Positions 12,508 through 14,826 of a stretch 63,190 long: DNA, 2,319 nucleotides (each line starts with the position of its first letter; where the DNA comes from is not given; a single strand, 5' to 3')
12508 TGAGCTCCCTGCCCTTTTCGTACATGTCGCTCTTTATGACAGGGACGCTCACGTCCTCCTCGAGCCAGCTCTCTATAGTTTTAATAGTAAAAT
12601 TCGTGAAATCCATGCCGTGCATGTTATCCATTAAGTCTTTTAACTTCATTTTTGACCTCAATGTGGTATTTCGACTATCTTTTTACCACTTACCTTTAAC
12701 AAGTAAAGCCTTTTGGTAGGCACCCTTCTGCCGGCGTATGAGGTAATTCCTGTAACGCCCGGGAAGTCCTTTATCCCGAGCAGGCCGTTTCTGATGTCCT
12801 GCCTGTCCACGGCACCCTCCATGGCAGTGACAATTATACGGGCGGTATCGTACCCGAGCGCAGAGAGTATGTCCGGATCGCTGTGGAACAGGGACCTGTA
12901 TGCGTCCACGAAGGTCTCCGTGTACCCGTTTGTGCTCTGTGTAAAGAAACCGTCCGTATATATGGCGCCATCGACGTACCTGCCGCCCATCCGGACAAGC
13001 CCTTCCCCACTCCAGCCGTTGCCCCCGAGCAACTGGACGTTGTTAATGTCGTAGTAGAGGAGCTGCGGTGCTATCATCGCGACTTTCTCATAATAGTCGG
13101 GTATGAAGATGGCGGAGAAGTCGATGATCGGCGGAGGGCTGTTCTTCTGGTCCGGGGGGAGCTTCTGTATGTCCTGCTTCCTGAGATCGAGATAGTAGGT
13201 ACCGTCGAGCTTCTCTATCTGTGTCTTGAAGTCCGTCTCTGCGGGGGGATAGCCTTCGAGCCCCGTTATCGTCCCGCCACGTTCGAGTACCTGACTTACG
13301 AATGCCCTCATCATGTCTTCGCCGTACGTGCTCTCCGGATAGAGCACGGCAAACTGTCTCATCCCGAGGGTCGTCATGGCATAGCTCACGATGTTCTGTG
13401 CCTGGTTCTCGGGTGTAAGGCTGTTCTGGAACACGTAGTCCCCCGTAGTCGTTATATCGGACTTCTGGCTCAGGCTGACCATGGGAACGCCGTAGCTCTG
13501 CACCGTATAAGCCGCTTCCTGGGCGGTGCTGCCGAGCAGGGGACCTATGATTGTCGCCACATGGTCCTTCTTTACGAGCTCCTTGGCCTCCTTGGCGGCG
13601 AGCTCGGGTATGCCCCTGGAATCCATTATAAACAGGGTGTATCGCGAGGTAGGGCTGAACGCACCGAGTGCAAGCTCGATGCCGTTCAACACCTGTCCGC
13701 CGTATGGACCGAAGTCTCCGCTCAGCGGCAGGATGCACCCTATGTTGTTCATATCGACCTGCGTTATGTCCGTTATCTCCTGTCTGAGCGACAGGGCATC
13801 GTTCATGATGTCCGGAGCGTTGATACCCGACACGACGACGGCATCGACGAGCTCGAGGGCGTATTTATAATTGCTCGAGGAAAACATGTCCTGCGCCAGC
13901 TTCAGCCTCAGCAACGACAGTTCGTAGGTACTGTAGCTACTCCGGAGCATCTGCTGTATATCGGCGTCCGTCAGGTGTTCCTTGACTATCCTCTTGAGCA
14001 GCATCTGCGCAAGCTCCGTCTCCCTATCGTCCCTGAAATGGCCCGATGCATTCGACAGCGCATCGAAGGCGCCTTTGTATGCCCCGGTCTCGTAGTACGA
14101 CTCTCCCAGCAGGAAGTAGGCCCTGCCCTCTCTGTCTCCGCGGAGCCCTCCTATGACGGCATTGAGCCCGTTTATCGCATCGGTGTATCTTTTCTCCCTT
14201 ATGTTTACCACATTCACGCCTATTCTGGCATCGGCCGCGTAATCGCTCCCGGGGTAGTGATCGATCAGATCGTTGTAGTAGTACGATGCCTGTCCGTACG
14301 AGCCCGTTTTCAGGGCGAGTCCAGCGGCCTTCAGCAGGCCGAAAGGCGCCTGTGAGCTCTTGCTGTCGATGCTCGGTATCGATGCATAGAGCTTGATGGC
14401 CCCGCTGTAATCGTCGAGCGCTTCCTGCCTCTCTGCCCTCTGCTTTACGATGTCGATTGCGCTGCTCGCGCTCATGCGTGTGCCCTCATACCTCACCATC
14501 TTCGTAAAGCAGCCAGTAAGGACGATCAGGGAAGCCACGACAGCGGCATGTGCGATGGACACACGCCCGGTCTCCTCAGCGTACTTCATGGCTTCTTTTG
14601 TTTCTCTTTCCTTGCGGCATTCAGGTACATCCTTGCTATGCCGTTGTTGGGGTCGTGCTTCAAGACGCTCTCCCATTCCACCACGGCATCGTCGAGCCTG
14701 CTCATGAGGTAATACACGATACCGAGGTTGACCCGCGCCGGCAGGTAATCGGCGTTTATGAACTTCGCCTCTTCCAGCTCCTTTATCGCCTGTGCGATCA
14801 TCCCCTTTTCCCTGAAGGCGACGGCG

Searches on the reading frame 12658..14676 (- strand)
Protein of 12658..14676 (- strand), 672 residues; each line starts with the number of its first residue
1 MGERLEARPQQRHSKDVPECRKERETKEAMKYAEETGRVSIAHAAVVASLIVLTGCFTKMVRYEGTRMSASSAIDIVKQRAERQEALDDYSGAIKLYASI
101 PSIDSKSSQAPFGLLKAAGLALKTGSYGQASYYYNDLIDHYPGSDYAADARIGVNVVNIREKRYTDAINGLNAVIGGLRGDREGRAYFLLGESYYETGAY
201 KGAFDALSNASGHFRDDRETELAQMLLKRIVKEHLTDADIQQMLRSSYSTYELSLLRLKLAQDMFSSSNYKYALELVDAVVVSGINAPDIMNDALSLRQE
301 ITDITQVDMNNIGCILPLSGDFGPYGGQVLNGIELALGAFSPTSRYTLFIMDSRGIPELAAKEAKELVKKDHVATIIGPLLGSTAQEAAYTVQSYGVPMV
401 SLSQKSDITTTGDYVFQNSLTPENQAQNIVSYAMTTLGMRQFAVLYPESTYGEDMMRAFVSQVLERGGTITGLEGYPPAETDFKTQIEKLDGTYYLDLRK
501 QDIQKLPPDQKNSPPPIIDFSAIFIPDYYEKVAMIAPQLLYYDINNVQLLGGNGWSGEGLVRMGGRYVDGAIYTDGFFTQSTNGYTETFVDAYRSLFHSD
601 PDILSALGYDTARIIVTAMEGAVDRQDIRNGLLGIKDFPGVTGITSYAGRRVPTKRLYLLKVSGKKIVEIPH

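Call 35: search_protein_families(library=pfam, proteins=[window:12658-14676:-], max_evalue=0.0001)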
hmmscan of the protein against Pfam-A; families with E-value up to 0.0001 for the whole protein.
window:12658-14676:- (672 aa): 4 families
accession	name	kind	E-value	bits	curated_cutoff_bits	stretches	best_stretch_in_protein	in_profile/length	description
PF13458.12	Peripla_BP_6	-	1.4e-39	137.2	31.7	2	311-490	3-186/343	Periplasmic binding protein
PF04348.19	LppC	-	1.8e-13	50.4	28.8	1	299-540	208-447/563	LppC putative lipoprotein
PF01094.35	ANF_receptor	-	4.2e-12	46.2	25.4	1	340-490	19-169/353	Receptor family ligand binding region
PF13433.12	Peripla_BP_5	-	9.7e-05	22.1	27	0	349-490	45-184/363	Periplasmic binding protein domain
